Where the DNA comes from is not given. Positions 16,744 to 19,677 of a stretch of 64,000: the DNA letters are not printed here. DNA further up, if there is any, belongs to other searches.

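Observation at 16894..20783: Rosetta-stone fusion of NagZ (GH3) with NamZ (DUF1343), plus a divergent secreted NamZ paralog: an exported exo-lytic peptidoglycan-glycan trimming module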

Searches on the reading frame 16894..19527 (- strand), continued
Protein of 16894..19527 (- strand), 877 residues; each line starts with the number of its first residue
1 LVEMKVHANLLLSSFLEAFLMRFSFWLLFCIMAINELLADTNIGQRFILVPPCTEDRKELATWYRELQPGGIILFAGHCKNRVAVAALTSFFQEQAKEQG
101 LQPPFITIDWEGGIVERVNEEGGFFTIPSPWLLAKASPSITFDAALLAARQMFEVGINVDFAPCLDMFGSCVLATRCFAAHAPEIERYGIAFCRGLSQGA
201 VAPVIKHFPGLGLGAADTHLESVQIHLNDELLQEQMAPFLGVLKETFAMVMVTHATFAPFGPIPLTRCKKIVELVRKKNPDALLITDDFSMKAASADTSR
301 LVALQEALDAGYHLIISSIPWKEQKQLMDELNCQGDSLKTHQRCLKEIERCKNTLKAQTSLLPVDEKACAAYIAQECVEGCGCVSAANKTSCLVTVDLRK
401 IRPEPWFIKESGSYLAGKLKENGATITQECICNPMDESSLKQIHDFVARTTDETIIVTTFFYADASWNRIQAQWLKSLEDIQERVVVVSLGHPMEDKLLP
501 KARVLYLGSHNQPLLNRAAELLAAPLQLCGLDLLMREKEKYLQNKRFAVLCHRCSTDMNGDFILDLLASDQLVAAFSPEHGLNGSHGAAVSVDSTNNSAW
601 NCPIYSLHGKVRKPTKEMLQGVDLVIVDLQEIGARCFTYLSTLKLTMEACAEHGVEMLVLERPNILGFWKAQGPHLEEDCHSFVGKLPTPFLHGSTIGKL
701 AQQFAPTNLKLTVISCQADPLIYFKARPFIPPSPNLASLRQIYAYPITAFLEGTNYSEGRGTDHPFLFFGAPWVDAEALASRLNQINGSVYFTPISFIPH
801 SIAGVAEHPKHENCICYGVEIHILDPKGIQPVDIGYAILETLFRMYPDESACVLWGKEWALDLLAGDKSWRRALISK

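Call 51: fold_search(model_id=the predicted structure, library=pdb)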
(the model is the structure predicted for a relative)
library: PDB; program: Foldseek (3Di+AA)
matches with E <= 10: 1174; with E <= 0.001: 261
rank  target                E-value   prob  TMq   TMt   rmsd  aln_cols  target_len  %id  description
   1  6k5j                  2.3e-26  1.00  0.48  0.77   4.5       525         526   22  Structure of a glycoside hydrolase family 3 beta-N-acetylglucosaminidase from Paenibacillus sp. str. FPU-7 (released 2019-09-25)
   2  4gyj_B                1.8e-23  1.00  0.45  0.61   6.0       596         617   18  Crystal structure of mutant (D318N) bacillus subtilis family 3 glycoside hydrolase (nagz) in complex with glcnac-murna (released 2012-12-19)
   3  3bmx_A                2.7e-23  1.00  0.46  0.63   5.5       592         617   18  Beta-N-hexosaminidase (YbbD) from Bacillus subtilis (released 2008-12-16)
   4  5c0q_B                5.0e-23  1.00  0.34  0.62  17.0       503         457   20  Crystal structure of Zn bound CbsA from Thermotoga neapolitana (released 2015-09-16)
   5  4gyj_A                6.3e-23  1.00  0.46  0.62   5.4       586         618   19  Crystal structure of mutant (D318N) bacillus subtilis family 3 glycoside hydrolase (nagz) in complex with glcnac-murna (released 2012-12-19)
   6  4gyk_B                7.3e-23  1.00  0.46  0.63   5.9       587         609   18  Crystal structure of mutant (D318N) bacillus subtilis family 3 glycoside hydrolase (nagz) in complex with glcnac-murna (released 2012-12-19)
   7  4k05_A                3.0e-22  1.00  0.36  0.79   2.5       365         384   32  Crystal structure of a DUF1343 family protein (BF0371) from Bacteroides fragilis NCTC 9343 at 1.65 A resolution (released 2013-04-17)
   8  3lk6_B                7.9e-22  1.00  0.45  0.61   6.4       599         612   18  Beta-N-hexosaminidase N318D mutant (YBBD_N318D) from bacillus subtilis (released 2011-05-25)
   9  5bza_B                8.3e-22  1.00  0.33  0.62  16.8       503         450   20  Crystal structure of CbsA from Thermotoga neapolitana (released 2015-09-16)
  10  3lk6_C                9.1e-22  1.00  0.45  0.61   6.4       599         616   18  Beta-N-hexosaminidase N318D mutant (YBBD_N318D) from bacillus subtilis (released 2011-05-25)
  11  4zm6_A                1.2e-21  1.00  0.47  0.48   4.1       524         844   21  A unique GCN5-related glucosamine N-acetyltransferase region exist in the fungal multi-domain GH3 beta-N-acetylglucosa (released 2015-12-09)
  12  5bza_A                1.3e-21  1.00  0.33  0.61  16.9       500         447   20  Crystal structure of CbsA from Thermotoga neapolitana (released 2015-09-16)
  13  3lk6_D                1.4e-21  1.00  0.45  0.61   6.4       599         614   18  Beta-N-hexosaminidase N318D mutant (YBBD_N318D) from bacillus subtilis (released 2011-05-25)
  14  3lk6_A                1.8e-21  1.00  0.45  0.61   6.4       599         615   18  Beta-N-hexosaminidase N318D mutant (YBBD_N318D) from bacillus subtilis (released 2011-05-25)
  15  5c0q_A                2.4e-21  1.00  0.33  0.61  16.9       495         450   20  Crystal structure of Zn bound CbsA from Thermotoga neapolitana (released 2015-09-16)
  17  3sql_A                1.6e-20  1.00  0.46  0.73   4.3       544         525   19  Crystal Structure of Glycoside Hydrolase from Synechococcus (released 2011-07-20)
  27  3sql_B                1.9e-18  1.00  0.45  0.71   4.6       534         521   18  Crystal Structure of Glycoside Hydrolase from Synechococcus (released 2011-07-20)
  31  4jja                  2.4e-17  1.00  0.31  0.72   5.1       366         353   30  Crystal structure of a DUF1343 family protein (BF0379) from Bacteroides fragilis NCTC 9343 at 1.30 A resolution (released 2013-04-03)
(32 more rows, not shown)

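Call 60: find_homologous_proteins(query=L008:902-2440:+, max_evalue=1e-20)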
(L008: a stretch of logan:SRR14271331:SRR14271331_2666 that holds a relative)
Query L008:902-2440:+ (513 aa): 8000 proteins with E <= 1e-20 among 8000 candidates; the best 120 are listed.
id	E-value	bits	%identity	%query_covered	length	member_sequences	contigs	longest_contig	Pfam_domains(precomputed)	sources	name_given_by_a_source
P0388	0.0e+0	1180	100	100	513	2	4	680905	PF06415.19,PF01676.24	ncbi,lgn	-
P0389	5.6e-157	542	49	100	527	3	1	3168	PF06415.19,PF01676.24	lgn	-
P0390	2.3e-149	516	48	99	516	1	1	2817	PF06415.19,PF01676.24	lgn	-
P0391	2.6e-145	503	49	99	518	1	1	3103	PF06415.19,PF01676.24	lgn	-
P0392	3.6e-145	503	48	100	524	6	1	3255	PF06415.19,PF01676.24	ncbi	-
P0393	6.7e-144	498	47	100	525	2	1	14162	PF06415.19,PF01676.24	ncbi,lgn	-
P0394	8.4e-144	498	47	99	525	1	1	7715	PF06415.19,PF01676.24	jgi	jgi:2,3-bisphosphoglycerate-independent phosphoglycerate mutase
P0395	9.6e-144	498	47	99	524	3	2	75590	PF06415.19,PF01676.24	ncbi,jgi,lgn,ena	ncbi:MAG: 2,3-bisphosphoglycerate-independent phosphoglycerate mutase [Candidatus Babeliales bacteri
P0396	3.5e-143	496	48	99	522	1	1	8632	PF06415.19,PF01676.24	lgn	-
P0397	1.1e-142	494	47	98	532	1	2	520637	PF06415.19,PF01676.24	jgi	jgi:2,3-bisphosphoglycerate-independent phosphoglycerate mutase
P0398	2.5e-142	493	48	99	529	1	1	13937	PF06415.19,PF01676.24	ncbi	-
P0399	5.6e-142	492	47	98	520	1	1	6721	PF06415.19,PF01676.24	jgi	jgi:2,3-bisphosphoglycerate-independent phosphoglycerate mutase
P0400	9.8e-142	491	48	98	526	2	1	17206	PF06415.19,PF01676.24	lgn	-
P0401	1.7e-141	491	47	100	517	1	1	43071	PF06415.19,PF01676.24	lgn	-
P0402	3.0e-141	490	46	99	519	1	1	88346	PF06415.19,PF01676.24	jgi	-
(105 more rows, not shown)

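Call 76: find_encoding_contigs(protein=P0121, flank=6000, max_places=2)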
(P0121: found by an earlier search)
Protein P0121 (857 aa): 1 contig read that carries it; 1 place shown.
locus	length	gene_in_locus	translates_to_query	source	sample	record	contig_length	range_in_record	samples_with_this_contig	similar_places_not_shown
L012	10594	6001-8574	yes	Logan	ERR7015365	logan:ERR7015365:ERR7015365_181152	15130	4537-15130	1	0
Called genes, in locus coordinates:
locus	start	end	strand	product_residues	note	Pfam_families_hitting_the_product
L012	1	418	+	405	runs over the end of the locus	PF01704:UDPGP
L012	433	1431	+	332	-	PF01210:NAD_Gly3P_dh_N, PF07479:NAD_Gly3P_dh_C, PF20618:GPD_NAD_C_bact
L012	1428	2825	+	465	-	PF00209:SNF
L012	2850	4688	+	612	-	PF02518:HATPase_c (weak), PF13589:HATPase_c_3 (weak), PF00183:HSP90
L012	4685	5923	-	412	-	PF07075:NamZ_N, PF20732:NamZ_C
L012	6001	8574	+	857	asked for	PF00933:Glyco_hydro_3, PF07075:NamZ_N, PF20732:NamZ_C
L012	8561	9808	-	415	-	PF01384:PHO4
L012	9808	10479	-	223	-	PF01865:PhoU_div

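Call 83: find_related_loci(query=A1, collection=metagenome_contigs, flank=6000)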
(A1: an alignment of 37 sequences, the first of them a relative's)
Query A1 (857 aa) in metagenome_contigs; peptide patterns used: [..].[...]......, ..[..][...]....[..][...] (x = any residue, [..] = any of these).
600 stretches matched a pattern (row limit reached: there are more); 583 encode a relative of the query (tblastn E <= 1e-3); the best 80 are kept; 79 distinct loci.
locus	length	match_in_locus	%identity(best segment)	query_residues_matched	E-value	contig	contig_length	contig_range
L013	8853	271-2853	43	23-854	0e+0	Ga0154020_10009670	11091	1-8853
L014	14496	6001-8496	44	23-851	0e+0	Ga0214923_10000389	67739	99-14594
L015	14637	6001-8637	43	8-856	0e+0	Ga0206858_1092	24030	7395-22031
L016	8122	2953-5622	42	7-854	0e+0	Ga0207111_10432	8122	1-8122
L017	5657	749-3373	40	12-851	0e+0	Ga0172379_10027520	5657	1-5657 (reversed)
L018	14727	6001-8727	42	7-854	0e+0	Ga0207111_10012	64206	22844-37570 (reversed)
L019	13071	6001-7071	40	509-856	2e-70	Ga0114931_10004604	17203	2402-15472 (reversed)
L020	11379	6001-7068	39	503-856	2e-67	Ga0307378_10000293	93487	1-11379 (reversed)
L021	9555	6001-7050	39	508-854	1e-66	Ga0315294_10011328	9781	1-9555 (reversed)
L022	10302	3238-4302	38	509-854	2e-66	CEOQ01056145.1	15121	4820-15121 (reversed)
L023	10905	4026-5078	38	509-857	7e-66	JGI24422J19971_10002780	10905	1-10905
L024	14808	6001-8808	39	24-855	3e-117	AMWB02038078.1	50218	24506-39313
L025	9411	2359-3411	37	509-857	5e-65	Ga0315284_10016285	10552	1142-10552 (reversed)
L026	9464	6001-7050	38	509-856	1e-64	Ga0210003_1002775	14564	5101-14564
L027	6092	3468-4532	36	510-855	7e-65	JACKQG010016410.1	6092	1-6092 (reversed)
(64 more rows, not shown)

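Call 88: search_protein_families(library=pfam, proteins=[P0300, P0324, P0375, P0343, P0359], max_evalue=0.00001)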
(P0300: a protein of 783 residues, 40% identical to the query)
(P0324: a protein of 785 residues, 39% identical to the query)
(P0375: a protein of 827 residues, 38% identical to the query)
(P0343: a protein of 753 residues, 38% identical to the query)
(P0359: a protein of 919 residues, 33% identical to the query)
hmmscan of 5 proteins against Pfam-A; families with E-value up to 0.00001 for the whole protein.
P0300 (783 aa): 3 families
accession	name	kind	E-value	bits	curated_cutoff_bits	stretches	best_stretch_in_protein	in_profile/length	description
PF07075.17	NamZ_N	-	5.2e-79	264.8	26.9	1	430-630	1-202/203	Exo-beta-N-acetylmuramidase NamZ, N-terminal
PF00144.29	Beta-lactamase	-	1.6e-69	235.1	27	1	46-387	3-323/329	Beta-lactamase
PF20732.2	NamZ_C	-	3.3e-41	142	25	1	635-783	2-152/152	Exo-beta-N-acetylmuramidase NamZ, C-terminal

P0324 (785 aa): 3 families
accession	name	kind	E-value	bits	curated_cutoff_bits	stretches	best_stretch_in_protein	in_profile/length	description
PF07075.17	NamZ_N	-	7.4e-81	270.8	26.9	1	433-632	1-202/203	Exo-beta-N-acetylmuramidase NamZ, N-terminal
PF00144.29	Beta-lactamase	-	4.5e-78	263.1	27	1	38-364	3-319/329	Beta-lactamase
PF20732.2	NamZ_C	-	1.3e-44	153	25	1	637-785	2-152/152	Exo-beta-N-acetylmuramidase NamZ, C-terminal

P0375 (827 aa): 3 families
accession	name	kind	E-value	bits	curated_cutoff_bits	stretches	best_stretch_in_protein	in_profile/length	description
PF07075.17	NamZ_N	-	6.1e-80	267.8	26.9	1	473-672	1-202/203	Exo-beta-N-acetylmuramidase NamZ, N-terminal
PF00144.29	Beta-lactamase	-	4.3e-68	230.4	27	1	67-401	1-316/329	Beta-lactamase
PF20732.2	NamZ_C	-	3.4e-47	161.4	25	1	677-825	2-152/152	Exo-beta-N-acetylmuramidase NamZ, C-terminal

P0343 (753 aa): 3 families
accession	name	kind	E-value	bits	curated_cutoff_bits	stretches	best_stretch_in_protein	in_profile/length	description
PF00144.29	Beta-lactamase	-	1.5e-72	245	27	1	33-356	2-321/329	Beta-lactamase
PF07075.17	NamZ_N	-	4.4e-72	242.2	26.9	1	396-595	2-201/203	Exo-beta-N-acetylmuramidase NamZ, N-terminal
PF20732.2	NamZ_C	-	7.2e-35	121.4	25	1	601-752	2-152/152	Exo-beta-N-acetylmuramidase NamZ, C-terminal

P0359 (919 aa): 3 families
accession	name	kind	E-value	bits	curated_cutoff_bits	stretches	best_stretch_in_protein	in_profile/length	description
PF00933.27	Glyco_hydro_3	-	3.6e-75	253.8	27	1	428-743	1-315/316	Glycosyl hydrolase family 3 N terminal domain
PF07075.17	NamZ_N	-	8.2e-73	244.6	26.9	1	60-255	1-201/203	Exo-beta-N-acetylmuramidase NamZ, N-terminal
PF20732.2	NamZ_C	-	6.3e-26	92.4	25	1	261-396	2-152/152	Exo-beta-N-acetylmuramidase NamZ, C-terminal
